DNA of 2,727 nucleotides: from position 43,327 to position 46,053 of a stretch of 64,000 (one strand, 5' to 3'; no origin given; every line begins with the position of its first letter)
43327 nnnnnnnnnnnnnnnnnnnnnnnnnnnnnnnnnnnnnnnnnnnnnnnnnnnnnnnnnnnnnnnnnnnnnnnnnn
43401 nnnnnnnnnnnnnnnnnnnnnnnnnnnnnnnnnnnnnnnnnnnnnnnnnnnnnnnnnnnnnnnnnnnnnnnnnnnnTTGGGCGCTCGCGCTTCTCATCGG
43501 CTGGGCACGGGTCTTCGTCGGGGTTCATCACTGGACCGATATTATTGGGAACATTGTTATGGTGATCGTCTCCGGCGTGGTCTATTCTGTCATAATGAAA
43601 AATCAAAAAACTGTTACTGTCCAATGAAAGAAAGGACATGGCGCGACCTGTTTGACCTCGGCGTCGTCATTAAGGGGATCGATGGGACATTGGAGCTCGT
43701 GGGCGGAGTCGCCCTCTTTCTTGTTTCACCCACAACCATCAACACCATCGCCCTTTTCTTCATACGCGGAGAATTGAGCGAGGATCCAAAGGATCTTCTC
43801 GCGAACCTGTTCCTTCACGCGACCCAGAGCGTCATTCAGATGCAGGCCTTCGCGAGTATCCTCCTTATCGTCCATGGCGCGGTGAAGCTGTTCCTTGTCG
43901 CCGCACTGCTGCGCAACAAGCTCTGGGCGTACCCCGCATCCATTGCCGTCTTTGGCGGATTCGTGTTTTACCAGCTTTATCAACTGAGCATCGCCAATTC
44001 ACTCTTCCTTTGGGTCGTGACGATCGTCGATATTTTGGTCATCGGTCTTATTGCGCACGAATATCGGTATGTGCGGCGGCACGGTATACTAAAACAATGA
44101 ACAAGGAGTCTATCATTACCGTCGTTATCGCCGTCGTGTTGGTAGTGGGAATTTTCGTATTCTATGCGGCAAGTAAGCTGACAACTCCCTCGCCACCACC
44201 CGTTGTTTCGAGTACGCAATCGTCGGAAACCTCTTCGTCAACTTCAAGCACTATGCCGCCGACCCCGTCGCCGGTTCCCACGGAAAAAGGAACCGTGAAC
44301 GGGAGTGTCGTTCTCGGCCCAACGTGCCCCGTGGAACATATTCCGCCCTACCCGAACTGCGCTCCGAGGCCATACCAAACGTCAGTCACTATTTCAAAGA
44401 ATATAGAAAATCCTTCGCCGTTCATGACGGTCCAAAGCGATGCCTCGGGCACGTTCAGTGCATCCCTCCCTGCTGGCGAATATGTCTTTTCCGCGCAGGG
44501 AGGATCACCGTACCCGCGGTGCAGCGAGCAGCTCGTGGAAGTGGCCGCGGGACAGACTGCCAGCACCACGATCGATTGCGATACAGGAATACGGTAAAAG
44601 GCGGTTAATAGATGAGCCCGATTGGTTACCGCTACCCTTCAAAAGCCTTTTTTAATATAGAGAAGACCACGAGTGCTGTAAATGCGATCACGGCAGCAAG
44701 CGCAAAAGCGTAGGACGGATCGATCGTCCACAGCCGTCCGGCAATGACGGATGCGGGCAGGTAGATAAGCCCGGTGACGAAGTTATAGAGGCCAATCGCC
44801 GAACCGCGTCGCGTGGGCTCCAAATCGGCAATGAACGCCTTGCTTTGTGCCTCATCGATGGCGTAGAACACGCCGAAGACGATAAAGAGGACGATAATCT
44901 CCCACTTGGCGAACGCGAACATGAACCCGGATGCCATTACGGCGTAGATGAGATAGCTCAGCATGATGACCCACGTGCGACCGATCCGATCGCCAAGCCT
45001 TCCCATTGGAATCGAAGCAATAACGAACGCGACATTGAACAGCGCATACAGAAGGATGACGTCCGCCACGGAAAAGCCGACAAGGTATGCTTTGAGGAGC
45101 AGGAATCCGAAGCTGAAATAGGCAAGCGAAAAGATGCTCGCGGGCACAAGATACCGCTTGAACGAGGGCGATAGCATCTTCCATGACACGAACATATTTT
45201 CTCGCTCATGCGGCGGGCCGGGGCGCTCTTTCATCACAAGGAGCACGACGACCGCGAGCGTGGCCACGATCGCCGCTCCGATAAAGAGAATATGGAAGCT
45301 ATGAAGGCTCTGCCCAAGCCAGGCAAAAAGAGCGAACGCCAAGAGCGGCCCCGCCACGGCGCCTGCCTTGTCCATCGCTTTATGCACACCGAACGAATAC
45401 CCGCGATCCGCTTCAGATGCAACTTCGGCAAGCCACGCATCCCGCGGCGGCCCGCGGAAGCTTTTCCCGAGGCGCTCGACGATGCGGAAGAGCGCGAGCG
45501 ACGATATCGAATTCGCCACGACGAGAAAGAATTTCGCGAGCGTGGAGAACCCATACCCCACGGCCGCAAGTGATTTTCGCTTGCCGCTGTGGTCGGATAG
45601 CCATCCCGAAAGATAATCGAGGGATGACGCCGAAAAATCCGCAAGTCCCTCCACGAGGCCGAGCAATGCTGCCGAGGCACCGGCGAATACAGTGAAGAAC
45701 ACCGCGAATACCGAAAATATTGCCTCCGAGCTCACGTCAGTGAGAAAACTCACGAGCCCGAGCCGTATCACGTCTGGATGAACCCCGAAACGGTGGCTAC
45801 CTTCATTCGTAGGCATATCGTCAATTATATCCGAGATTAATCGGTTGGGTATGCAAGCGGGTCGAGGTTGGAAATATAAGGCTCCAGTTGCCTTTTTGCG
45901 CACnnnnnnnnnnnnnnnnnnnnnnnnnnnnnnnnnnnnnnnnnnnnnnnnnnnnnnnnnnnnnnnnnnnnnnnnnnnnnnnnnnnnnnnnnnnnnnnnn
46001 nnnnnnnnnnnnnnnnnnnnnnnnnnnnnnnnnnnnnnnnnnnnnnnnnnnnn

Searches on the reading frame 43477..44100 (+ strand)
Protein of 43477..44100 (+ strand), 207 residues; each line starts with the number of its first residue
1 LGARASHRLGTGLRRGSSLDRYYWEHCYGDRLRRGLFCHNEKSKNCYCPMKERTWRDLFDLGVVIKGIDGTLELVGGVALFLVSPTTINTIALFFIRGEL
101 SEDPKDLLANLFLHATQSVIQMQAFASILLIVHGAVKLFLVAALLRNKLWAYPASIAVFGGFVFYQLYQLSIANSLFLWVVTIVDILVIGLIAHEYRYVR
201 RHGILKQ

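Call 28: search_protein_families(library=pfam, proteins=[window:43477-44100:+], max_evalue=0.001)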
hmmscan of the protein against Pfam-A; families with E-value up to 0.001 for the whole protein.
window:43477-44100:+ (207 aa): 1 family
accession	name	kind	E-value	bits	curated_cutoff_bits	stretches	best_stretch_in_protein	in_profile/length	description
PF09900.14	DUF2127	-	5.8e-26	91.9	24.3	1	59-196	2-140/140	Predicted membrane protein (DUF2127)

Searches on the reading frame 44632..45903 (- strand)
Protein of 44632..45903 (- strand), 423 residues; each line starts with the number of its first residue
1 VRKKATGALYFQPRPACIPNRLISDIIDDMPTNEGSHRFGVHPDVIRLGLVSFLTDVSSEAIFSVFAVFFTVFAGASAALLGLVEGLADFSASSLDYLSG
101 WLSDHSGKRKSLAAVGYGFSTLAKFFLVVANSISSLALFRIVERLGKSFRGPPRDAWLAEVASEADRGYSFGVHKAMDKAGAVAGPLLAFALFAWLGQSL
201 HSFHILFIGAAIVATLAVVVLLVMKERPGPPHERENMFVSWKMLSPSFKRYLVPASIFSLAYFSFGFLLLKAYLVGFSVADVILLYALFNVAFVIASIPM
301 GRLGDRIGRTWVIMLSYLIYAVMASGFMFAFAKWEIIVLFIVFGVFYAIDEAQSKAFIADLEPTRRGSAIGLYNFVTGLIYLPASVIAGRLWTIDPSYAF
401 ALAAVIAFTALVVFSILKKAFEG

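Call 28: search_protein_families(library=pfam, proteins=[window:44632-45903:-], max_evalue=0.001)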
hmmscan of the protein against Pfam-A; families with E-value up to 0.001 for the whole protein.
window:44632-45903:- (423 aa): 3 families
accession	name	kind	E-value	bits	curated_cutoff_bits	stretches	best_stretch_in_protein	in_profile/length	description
PF07690.21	MFS_1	-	5.1e-35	121.4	33.4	2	49-269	2-225/347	Major Facilitator Superfamily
PF13347.12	MFS_2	-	3.6e-06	26.2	27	1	58-360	12-341/427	MFS/sugar transport protein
PF00083.30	Sugar_tr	-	8e-06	25.4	22.3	0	97-226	64-193/452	Sugar (and other) transporter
